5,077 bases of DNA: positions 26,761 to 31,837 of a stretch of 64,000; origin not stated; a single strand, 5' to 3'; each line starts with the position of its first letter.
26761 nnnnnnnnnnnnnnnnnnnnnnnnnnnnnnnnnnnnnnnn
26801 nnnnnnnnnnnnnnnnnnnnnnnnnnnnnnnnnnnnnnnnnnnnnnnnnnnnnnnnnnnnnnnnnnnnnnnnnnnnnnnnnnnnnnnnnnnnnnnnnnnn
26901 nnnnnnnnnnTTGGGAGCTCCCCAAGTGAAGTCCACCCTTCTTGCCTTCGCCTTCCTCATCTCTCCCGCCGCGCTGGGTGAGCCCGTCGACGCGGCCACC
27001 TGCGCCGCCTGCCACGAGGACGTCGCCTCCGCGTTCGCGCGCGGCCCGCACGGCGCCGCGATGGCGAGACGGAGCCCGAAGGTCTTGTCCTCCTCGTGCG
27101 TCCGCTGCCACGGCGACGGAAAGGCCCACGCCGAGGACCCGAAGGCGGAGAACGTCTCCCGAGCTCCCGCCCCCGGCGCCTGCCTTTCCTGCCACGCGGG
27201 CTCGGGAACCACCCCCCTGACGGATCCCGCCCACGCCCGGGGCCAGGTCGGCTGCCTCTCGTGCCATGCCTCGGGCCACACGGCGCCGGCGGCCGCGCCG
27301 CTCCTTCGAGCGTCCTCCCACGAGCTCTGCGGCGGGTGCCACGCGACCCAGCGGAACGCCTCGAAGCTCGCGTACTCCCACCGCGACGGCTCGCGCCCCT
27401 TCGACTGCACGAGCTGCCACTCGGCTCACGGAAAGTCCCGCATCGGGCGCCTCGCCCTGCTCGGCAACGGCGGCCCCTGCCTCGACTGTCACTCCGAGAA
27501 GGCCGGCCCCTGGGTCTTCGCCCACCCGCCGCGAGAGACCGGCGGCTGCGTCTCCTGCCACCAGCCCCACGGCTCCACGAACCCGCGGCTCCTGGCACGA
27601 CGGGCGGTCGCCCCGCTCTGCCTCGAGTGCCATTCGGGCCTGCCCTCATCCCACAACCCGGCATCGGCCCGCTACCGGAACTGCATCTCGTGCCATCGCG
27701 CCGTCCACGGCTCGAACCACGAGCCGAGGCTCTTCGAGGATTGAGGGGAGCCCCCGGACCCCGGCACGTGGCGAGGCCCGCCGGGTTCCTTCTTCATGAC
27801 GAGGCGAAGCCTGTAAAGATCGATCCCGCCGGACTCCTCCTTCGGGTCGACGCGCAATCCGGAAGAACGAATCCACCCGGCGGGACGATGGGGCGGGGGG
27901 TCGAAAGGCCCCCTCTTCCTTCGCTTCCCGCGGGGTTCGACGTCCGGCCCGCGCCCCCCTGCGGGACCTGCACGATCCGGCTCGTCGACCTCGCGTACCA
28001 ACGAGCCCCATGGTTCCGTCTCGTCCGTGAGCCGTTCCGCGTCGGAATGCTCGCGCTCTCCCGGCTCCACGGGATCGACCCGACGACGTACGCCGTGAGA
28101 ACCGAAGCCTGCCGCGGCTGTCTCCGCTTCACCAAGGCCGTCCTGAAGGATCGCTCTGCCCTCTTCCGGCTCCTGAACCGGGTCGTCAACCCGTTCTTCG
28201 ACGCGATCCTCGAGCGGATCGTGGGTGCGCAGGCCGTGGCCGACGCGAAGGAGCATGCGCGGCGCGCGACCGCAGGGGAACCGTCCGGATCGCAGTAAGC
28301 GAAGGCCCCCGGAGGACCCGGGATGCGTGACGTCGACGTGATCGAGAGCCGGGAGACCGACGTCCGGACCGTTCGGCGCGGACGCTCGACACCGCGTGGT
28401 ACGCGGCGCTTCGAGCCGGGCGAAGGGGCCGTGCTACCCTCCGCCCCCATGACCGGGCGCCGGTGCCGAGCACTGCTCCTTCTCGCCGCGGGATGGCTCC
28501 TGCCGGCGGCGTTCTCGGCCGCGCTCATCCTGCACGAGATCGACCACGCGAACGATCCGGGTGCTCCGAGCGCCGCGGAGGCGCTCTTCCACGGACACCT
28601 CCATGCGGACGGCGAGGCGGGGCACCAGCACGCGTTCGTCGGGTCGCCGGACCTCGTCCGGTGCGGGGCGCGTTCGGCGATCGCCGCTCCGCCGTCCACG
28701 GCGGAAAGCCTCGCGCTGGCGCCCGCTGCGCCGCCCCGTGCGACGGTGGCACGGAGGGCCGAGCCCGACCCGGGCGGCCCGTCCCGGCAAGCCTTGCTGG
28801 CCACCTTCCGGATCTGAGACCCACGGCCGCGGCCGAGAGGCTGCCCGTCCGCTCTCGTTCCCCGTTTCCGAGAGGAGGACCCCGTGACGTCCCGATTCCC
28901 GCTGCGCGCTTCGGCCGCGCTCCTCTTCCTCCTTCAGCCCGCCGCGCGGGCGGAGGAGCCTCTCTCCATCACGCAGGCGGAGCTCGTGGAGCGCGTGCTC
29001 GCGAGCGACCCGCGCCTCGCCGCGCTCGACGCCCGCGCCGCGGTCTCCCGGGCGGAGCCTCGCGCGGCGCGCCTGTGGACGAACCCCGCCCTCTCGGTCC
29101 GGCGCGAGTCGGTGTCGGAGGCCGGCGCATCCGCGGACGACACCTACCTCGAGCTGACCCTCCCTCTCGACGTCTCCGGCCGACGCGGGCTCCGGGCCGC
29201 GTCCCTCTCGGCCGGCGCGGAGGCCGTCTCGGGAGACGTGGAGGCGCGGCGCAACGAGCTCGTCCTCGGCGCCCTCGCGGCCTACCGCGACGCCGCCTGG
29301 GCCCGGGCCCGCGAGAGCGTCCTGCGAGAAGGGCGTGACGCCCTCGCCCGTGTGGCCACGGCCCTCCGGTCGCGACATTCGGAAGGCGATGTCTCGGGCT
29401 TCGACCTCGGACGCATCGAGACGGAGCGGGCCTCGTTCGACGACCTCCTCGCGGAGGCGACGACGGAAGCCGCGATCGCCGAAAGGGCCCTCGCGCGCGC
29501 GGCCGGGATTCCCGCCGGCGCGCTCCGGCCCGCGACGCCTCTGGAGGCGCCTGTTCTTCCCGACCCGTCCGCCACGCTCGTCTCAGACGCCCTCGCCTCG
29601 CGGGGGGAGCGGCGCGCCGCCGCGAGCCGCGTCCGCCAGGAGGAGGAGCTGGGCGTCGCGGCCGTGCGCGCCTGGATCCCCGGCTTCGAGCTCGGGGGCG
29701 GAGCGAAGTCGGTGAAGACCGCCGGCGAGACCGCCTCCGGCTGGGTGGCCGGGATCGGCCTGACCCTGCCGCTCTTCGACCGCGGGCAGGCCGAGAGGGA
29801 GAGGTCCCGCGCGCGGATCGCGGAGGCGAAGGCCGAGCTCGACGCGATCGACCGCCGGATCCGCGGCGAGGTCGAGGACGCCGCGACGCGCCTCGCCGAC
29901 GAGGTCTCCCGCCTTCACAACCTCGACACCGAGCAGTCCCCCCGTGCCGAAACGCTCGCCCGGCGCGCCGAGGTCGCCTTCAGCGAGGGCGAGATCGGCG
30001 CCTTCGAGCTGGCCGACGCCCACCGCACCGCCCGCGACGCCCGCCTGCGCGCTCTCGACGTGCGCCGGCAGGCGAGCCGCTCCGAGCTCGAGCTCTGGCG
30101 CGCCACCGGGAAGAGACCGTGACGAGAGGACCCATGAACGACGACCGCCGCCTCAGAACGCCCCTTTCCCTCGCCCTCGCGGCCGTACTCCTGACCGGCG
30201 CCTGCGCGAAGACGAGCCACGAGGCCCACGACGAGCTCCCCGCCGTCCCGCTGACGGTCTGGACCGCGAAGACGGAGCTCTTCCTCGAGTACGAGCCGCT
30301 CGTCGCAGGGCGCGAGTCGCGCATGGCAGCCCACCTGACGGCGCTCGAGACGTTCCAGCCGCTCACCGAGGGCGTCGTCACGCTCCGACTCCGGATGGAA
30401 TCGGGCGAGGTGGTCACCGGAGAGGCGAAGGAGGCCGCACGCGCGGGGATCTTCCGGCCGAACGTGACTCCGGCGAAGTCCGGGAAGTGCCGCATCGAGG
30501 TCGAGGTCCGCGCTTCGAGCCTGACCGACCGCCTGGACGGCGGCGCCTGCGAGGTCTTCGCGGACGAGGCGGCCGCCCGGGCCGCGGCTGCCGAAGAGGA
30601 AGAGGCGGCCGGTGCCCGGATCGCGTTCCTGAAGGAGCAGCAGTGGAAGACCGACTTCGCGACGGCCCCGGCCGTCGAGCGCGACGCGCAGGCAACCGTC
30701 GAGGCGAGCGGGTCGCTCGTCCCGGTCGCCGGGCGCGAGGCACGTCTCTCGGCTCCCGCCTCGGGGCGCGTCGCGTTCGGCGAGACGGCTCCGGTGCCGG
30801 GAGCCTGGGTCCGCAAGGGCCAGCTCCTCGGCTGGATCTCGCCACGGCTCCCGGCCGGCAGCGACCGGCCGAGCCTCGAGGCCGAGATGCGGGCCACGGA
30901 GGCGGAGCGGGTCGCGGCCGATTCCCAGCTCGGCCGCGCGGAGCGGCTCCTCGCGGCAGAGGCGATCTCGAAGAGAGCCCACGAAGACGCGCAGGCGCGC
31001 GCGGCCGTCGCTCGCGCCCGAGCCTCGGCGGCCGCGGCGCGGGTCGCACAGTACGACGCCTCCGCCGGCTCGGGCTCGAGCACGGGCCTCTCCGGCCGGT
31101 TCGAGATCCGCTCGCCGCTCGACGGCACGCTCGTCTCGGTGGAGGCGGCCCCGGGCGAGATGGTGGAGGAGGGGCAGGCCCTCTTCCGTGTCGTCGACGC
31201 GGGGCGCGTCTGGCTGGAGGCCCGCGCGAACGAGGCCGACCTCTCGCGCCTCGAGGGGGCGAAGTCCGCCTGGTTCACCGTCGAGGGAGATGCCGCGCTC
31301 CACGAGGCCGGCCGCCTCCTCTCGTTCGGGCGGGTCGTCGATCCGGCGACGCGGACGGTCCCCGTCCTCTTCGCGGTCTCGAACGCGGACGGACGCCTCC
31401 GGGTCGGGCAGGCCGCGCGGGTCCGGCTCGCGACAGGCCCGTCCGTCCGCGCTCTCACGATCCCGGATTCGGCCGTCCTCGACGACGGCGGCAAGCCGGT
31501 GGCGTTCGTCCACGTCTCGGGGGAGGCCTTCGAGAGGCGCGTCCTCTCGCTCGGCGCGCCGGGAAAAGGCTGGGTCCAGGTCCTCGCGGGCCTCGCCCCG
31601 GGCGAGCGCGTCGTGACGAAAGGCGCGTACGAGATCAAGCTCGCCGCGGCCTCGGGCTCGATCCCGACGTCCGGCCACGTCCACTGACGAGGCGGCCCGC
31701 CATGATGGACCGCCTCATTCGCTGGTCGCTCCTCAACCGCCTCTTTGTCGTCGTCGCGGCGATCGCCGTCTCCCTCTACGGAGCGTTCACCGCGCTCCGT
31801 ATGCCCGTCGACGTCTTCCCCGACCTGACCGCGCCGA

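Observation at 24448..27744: Porin–cytochrome electron-conduit candidate in non-canonical gene order (beta-barrel then decahaem), with a PadR regulator and a 16-bp palindrome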

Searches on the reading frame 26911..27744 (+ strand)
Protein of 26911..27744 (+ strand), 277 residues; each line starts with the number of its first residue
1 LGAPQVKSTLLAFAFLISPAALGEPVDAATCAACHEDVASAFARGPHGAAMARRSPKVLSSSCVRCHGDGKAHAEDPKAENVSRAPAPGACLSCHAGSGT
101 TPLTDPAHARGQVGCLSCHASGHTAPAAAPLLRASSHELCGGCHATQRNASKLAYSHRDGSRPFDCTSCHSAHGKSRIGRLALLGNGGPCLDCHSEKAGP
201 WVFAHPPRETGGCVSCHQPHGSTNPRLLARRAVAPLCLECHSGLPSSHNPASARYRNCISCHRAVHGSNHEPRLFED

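Call 5: search_protein_families(library=pfam, proteins=[window:26911-27744:+], max_evalue=0.01)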
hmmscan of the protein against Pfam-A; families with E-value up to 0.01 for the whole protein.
window:26911-27744:+ (277 aa): 5 families
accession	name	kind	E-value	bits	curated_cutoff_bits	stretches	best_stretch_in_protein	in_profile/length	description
PF09699.15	Paired_CXXCH_1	-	1.1e-25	89.5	20.6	3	205-242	1-37/41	Doubled CXXCH motif (Paired_CXXCH_1)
PF14522.11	Cytochrome_C7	-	9.3e-14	51.4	24.8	2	29-95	14-66/67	Cytochrome c7 and related cytochrome c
PF14537.11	Cytochrom_c3_2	-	1e-12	48.8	25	1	108-194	2-78/79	Cytochrome c3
PF22113.1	Mtrc-MtrF_II-IV_dom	-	3.4e-08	33.6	30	1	25-73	117-169/176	Outer membrane cytochrome MtrC/MtrF-like, domains II/IV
PF13435.11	Cytochrome_C554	-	0.00013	23.3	20.8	0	30-119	1-83/84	Cytochrome c554 and c-prime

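Call 6: search_protein_families(library=ncbifam, proteins=[window:26911-27744:+], max_evalue=1)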
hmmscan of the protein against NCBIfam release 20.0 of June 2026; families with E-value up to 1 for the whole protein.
window:26911-27744:+ (277 aa): 13 families
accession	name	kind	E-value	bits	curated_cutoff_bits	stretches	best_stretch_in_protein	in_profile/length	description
TIGR03508.1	decahem_SO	subfamily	4.6e-50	170.5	192.2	1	29-271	3-257/258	DmsE family decaheme c-type cytochrome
NF041028.1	decahem_GSU2203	exception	8.7e-35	120.4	325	1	26-242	34-253/317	GSU2203 family decaheme c-type cytochrome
TIGR01905.1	paired_CXXCH_1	subfamily_domain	1.7e-20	72.6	25.2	4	205-242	1-37/41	doubled CXXCH domain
TIGR03153.1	cytochr_NrfH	equivalog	1.9e-10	41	134.2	4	230-265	98-136/138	cytochrome c nitrite reductase small subunit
NF008659.0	PRK11659.1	equivalog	3.6e-07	30.1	184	3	29-152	47-175/188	cytochrome c nitrite reductase pentaheme subunit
TIGR03146.1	cyt_nit_nrfB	equivalog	4.1e-07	30.4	166.6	2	62-197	13-144/145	cytochrome c nitrite reductase pentaheme subunit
NF045713.1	CxxCH_16_HmcA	equivalog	4.1e-06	25.7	400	2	211-266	175-237/541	sulfate respiration complex hexadecaheme cytochrome HmcA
NF041198.1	UshA_like_PCGU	equivalog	2.6e-05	23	275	2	30-96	444-509/519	UshA-like (seleno)protein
TIGR03507.1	decahem_SO1788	subfamily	8.2e-05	21.2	209.3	3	61-125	244-308/672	OmcA/MtrC family decaheme c-type cytochrome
NF040968.1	FeS_ExtO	equivalog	0.0086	14.9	200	1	111-218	37-138/416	selenite/tellurite reduction operon b-type cytochrome iron-sulfur cluster-binding subunit ExtO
NF040967.1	cytc_ExtN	equivalog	0.01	14.7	200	1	111-218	37-138/415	selenite/tellurite reduction operon c-type cytochrome ExtN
TIGR04315.1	octaheme_Shew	subfamily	0.11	11.5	375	1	29-172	21-154/440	tetrathionate reductase family octaheme c-type cytochrome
TIGR04257.1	nanowire_3heme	domain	0.82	9.9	40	1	148-218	8-75/75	c(7)-type cytochrome triheme domain-containing protein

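Call 28: search_solved_structures(query=window:26926-27744:+, max_evalue=0.01, show_alignments=1)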
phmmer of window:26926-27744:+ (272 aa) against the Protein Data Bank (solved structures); distinct sequences matched with E-value up to 0.01: 5.
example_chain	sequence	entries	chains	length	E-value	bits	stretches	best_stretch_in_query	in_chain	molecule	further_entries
6r2q_A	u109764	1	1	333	3.8e-24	89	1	20-266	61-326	Cystathionine beta-synthase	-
6qvm_A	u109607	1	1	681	2.9e-05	27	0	25-191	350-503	Multiheme cytochrome cf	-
6i5b_A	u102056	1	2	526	0.00018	24.4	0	16-95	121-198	Uncharacterized protein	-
2ozy_A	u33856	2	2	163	0.002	21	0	24-143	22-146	Cytochrome c-type protein nrfB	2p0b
28pb_A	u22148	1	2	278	0.0092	18.8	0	153-238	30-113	Cytochrome c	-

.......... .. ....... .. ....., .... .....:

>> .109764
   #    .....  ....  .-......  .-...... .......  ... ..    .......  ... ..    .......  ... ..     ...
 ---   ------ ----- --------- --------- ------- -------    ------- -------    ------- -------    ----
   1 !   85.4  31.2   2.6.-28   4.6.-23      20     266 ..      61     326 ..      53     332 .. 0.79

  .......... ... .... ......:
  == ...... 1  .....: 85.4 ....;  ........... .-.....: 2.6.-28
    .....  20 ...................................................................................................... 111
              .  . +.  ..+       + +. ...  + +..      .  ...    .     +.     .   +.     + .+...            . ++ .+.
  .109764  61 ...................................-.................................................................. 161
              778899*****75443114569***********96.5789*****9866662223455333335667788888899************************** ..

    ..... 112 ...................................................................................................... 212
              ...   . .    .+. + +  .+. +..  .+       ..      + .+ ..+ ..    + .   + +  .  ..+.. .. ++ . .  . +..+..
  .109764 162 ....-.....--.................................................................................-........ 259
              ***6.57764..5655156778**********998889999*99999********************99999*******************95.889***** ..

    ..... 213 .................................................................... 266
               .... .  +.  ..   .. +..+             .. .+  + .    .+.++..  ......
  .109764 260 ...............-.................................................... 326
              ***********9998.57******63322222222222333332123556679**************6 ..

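Call 72: find_homologous_proteins(query=window:26926-27744:+, max_evalue=1e-10)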
Query window:26926-27744:+ (272 aa): 3516 proteins with E <= 1e-10 among 8000 candidates; the best 120 are listed.
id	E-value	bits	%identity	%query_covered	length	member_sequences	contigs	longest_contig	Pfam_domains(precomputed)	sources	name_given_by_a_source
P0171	1.7e-177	607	100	100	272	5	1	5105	PF09699.16,PF14537.12,PF14522.12,PF22113.2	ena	-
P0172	2.0e-140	485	77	100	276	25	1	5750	PF09699.16,PF14537.12,PF02085.22,PF14522.12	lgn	-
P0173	1.0e-129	450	73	93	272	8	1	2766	PF09699.16,PF14537.12,PF14522.12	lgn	-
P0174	1.8e-126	440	73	94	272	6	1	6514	PF09699.16,PF14537.12,PF14522.12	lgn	-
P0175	2.4e-115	403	69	92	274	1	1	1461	PF09699.16,PF14537.12,PF14522.12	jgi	-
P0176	5.5e-98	346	60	93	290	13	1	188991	PF09699.16,PF14537.12,PF14522.12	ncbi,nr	ncbi:MAG: hypothetical protein DIJKHBIC_00518 [Thermoanaerobaculia bacterium]|nr:hypothetical protei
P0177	7.8e-98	346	56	99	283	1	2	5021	PF09699.16,PF14537.12,PF14522.12,PF22113.2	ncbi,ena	-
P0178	1.1e-96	342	54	100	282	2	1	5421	PF09699.16,PF14537.12,PF14522.12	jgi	jgi:DmsE family decaheme c-type cytochrome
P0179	1.8e-96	341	58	100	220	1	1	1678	PF09699.16,PF14537.12,PF14522.12,PF22113.2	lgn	-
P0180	4.7e-96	340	55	99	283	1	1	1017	PF09699.16,PF14537.12,PF14522.12,PF22113.2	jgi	jgi:DmsE family decaheme c-type cytochrome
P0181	1.4e-95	338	56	99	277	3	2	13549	PF09699.16,PF14537.12,PF14522.12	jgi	-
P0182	1.4e-94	335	58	94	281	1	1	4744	PF09699.16,PF14537.12,PF14522.12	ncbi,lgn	-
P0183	7.2e-94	333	58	96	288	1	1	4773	PF09699.16,PF14537.12,PF14522.12,PF22113.2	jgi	jgi:DmsE family decaheme c-type cytochrome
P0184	7.9e-94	332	54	93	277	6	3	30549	PF09699.16,PF14537.12,PF14522.12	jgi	jgi:DmsE family decaheme c-type cytochrome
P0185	8.5e-93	329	60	93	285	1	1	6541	PF09699.16,PF14537.12,PF14522.12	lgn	-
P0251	3.9e-74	268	49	96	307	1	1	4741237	PF09699.16,PF14537.12,PF02085.22,PF14522.12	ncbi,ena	-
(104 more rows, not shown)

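Call 73: find_encoding_contigs(protein=P0251, flank=10000, max_places=2)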
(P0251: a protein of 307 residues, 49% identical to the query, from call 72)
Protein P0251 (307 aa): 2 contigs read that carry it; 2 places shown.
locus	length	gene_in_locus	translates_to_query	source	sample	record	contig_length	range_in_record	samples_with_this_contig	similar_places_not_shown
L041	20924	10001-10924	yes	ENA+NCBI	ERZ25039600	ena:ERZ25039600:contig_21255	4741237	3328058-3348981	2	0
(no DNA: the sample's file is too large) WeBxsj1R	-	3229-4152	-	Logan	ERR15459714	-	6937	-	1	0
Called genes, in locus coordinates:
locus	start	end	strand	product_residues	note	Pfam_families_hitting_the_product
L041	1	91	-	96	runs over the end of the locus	PF01455:HupF_HypC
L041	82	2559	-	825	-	PF00708:Acylphosphatase, PF07503:zf-HYPF, PF01300:Sua5_yciO_yrdC, PF17788:HypF_C, PF22521:HypF_C_2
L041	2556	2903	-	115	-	PF00034:Cytochrom_C, PF13442:Cytochrome_CBB3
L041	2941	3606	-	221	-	PF01750:HycI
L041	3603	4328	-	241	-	PF01292:Ni_hydr_CYTB, PF14358:DUF4405 (faint)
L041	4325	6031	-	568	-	PF27537:HoxH (weak), PF00374:NiFeSe_Hases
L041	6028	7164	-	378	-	PF01058:Oxidored_q6, PF14720:NiFe_hyd_SSU_C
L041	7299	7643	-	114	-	-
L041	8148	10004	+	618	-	-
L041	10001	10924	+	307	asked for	PF14522:Cytochrome_C7 (faint), PF14537:Cytochrom_c3_2 (faint), PF02085:Cytochrom_CIII (faint), PF09699:Paired_CXXCH_1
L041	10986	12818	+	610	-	PF22113:Mtrc-MtrF_II-IV_dom (faint), PF09699:Paired_CXXCH_1 (faint), PF14522:Cytochrome_C7 (faint)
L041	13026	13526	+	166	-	PF00355:Rieske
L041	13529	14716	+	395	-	PF00033:Cytochrome_B, PF14358:DUF4405 (weak), PF13631:Cytochrom_B_N_2, PF00032:Cytochrom_B_C (weak)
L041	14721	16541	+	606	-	PF02085:Cytochrom_CIII (faint), PF09699:Paired_CXXCH_1 (faint), PF14522:Cytochrome_C7 (faint), PF14537:Cytochrom_c3_2 (faint), PF22113:Mtrc-MtrF_II-IV_dom (faint), PF22678:Cytochrom_c_NrfB-like (faint)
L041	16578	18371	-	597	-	-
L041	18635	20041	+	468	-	PF03264:Cytochrom_NNT (faint), PF14522:Cytochrome_C7 (faint), PF02085:Cytochrom_CIII (faint), PF14537:Cytochrom_c3_2 (faint), PF09699:Paired_CXXCH_1 (weak)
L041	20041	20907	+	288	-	PF01292:Ni_hydr_CYTB (faint)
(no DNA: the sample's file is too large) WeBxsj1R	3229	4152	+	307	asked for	PF14522:Cytochrome_C7 (faint), PF14537:Cytochrom_c3_2 (faint), PF02085:Cytochrom_CIII (faint), PF09699:Paired_CXXCH_1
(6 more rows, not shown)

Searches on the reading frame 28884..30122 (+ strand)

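Call 5: search_protein_families(library=pfam, proteins=[window:28884-30122:+], max_evalue=0.01)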
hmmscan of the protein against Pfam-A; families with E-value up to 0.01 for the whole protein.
window:28884-30122:+ (412 aa): 1 family
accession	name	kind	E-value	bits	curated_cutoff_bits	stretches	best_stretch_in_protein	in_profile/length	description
PF02321.23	OEP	-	1.2e-25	90.9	22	2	231-409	3-187/187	Outer membrane efflux protein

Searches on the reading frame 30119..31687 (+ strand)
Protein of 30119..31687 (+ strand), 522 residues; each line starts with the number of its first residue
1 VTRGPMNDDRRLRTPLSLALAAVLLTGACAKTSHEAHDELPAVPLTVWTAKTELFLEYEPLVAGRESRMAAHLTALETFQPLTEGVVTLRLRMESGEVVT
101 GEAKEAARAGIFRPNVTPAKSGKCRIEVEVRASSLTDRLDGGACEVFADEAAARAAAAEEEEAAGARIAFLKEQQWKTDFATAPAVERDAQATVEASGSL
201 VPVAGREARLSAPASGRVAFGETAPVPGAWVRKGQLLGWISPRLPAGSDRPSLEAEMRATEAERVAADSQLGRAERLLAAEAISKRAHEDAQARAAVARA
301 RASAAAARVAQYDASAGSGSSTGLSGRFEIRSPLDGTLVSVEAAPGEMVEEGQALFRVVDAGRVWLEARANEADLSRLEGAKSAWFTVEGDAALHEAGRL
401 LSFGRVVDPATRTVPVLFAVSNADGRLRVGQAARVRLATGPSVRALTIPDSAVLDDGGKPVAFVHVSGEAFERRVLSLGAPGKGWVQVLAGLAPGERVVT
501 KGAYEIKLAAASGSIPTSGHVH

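Call 5: search_protein_families(library=pfam, proteins=[window:30119-31687:+], max_evalue=0.01)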
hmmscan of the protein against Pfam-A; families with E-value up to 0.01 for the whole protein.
window:30119-31687:+ (522 aa): 2 families
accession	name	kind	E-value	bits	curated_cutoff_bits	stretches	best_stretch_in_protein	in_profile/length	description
PF16576.10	HlyD_D23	-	5.5e-19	68.7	30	1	272-431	77-212/214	Barrel-sandwich domain of CusB or HlyD membrane-fusion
PF13437.12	HlyD_3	-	3.2e-17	63.7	22.2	1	330-430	2-106/106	HlyD family secretion protein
